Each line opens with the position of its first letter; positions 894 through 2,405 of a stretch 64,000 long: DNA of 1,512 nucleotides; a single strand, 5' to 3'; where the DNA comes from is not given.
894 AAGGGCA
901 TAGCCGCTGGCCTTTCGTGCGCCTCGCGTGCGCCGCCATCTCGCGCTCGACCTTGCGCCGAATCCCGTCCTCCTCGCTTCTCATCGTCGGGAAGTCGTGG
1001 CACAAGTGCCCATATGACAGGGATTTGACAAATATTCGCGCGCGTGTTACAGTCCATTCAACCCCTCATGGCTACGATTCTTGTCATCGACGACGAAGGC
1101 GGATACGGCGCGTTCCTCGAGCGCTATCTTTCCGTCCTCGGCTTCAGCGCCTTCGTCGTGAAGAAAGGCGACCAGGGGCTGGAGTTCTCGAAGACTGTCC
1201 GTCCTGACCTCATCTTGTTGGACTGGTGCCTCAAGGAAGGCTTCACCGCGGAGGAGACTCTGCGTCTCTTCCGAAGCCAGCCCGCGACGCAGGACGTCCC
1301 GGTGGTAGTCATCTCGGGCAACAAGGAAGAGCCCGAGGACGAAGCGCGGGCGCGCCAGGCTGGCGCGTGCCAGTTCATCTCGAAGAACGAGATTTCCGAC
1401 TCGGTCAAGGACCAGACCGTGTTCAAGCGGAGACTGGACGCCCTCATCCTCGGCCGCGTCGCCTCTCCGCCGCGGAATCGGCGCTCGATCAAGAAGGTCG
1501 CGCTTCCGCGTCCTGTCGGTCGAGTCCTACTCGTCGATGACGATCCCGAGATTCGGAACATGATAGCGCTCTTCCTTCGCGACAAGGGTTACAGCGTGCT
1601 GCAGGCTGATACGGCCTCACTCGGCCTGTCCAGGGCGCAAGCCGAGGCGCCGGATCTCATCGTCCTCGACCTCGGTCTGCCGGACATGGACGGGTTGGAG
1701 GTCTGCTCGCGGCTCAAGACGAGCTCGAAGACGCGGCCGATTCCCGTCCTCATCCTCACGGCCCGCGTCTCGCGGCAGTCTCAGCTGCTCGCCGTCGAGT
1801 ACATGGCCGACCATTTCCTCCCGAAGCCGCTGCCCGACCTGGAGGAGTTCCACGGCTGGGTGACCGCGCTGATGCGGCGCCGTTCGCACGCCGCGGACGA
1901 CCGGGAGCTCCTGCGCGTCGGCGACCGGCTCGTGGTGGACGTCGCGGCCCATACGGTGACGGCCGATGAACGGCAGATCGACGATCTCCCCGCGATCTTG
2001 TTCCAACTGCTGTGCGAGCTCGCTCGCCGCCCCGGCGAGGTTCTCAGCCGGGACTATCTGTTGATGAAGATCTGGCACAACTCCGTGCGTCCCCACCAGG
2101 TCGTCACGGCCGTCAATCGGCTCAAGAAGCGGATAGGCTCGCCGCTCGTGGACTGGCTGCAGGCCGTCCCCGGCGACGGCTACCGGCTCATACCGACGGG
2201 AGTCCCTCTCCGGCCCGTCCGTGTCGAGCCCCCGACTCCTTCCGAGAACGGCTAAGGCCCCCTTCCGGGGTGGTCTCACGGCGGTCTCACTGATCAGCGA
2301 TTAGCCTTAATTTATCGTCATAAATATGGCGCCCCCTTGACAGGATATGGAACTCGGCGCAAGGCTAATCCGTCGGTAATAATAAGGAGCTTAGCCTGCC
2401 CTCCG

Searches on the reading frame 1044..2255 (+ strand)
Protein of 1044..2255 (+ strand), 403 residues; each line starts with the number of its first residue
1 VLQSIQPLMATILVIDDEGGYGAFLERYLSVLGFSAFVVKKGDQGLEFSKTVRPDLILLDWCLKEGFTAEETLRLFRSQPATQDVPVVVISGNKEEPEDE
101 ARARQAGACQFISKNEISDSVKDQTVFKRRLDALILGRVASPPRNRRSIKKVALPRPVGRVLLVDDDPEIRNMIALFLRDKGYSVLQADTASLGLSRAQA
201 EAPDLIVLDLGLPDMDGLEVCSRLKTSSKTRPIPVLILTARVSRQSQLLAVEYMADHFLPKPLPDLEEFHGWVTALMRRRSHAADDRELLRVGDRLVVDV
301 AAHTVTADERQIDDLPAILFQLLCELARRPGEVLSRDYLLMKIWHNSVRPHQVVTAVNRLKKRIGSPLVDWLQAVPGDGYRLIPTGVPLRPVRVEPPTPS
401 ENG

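Call 95: search_protein_families(library=pfam, proteins=[window:1044-2255:+], max_evalue=0.01)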
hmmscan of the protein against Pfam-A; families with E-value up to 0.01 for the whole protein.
window:1044-2255:+ (403 aa): 3 families
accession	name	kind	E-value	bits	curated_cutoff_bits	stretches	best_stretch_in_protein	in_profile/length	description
PF00072.30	Response_reg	-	1.6e-37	128.5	30.2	2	161-263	1-101/111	Response regulator receiver domain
PF00486.34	Trans_reg_C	-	8.2e-10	39.1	26.2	1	316-382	7-77/77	Transcriptional regulatory protein, C terminal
PF23198.2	PDE8A_N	-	0.0084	16.5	29.6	0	32-99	33-100/147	PDE8A-like, N-terminal domain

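Call 101: find_encoding_contigs(protein=window:1044-2255:+, flank=10000, max_places=1)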
Protein window:1044-2255:+ (403 aa): no gene with exactly this product is on record in the collection.
